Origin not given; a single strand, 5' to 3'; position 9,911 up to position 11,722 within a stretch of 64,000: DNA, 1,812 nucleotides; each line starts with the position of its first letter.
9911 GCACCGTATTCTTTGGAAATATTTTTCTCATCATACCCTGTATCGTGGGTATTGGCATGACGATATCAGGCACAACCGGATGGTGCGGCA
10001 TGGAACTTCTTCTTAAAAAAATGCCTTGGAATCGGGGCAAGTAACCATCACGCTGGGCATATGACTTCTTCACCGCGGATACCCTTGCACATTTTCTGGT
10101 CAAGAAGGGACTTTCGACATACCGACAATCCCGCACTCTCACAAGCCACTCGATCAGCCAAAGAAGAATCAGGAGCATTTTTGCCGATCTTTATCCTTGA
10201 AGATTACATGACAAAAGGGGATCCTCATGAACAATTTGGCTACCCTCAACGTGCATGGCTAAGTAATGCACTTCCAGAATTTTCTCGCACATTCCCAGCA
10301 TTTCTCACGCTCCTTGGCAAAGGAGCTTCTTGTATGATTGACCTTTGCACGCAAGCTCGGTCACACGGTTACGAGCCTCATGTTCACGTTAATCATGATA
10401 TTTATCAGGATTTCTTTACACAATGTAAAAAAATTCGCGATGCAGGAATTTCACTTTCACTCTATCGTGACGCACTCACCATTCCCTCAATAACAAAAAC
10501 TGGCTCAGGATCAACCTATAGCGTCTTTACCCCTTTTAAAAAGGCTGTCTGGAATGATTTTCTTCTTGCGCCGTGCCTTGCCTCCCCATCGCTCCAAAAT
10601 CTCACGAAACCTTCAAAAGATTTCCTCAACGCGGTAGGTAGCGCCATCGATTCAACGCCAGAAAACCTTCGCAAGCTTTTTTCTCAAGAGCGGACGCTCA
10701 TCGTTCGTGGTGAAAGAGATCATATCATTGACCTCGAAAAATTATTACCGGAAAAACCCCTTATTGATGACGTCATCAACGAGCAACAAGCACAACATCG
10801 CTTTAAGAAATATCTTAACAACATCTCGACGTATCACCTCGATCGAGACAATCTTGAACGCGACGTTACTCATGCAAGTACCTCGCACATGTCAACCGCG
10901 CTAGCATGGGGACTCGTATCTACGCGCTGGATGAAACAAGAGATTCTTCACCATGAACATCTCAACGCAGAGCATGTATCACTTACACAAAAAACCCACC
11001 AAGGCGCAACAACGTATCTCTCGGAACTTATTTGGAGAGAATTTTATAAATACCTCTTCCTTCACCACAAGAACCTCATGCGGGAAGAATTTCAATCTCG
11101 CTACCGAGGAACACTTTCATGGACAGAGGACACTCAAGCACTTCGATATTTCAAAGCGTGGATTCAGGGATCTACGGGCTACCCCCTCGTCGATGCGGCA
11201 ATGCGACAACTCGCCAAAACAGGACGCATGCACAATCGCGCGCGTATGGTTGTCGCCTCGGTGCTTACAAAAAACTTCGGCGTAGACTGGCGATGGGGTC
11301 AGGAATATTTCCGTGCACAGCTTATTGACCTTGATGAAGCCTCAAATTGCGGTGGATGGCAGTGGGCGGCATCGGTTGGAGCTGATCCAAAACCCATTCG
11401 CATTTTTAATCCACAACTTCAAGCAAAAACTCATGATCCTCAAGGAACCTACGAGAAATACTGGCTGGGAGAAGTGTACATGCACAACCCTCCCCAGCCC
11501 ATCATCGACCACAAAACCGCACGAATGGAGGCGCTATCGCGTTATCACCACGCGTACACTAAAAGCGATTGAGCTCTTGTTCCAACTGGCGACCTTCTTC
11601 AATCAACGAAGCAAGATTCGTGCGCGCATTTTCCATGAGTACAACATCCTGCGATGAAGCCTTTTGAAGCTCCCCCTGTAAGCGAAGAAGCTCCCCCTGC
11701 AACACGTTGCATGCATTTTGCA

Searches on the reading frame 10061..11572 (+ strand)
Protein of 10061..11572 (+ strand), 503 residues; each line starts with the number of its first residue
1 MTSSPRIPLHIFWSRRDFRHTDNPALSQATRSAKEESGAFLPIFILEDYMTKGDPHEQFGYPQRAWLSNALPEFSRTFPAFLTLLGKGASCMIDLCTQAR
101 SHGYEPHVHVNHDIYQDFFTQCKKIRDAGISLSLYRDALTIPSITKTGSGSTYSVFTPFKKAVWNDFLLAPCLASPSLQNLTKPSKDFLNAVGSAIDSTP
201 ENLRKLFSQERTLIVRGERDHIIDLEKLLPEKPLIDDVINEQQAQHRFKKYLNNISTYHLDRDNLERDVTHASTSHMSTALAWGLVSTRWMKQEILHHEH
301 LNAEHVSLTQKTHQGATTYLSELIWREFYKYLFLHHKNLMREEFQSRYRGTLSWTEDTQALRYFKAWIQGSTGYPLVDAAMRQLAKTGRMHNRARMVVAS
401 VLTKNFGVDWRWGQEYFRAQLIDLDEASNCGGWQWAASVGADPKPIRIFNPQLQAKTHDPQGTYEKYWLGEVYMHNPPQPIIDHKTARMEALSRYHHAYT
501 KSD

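Call 47: search_protein_families(library=pfam, proteins=[window:10061-11572:+], max_evalue=0.00001)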
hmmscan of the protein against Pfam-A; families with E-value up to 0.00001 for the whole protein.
window:10061-11572:+ (503 aa): 2 families
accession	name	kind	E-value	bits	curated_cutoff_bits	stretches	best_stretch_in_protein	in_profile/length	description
PF03441.19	FAD_binding_7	-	6.1e-58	196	27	1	320-472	2-153/203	FAD binding domain of DNA photolyase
PF00875.24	DNA_photolyase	-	5.7e-13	49.6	26.6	1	11-168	2-157/164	DNA photolyase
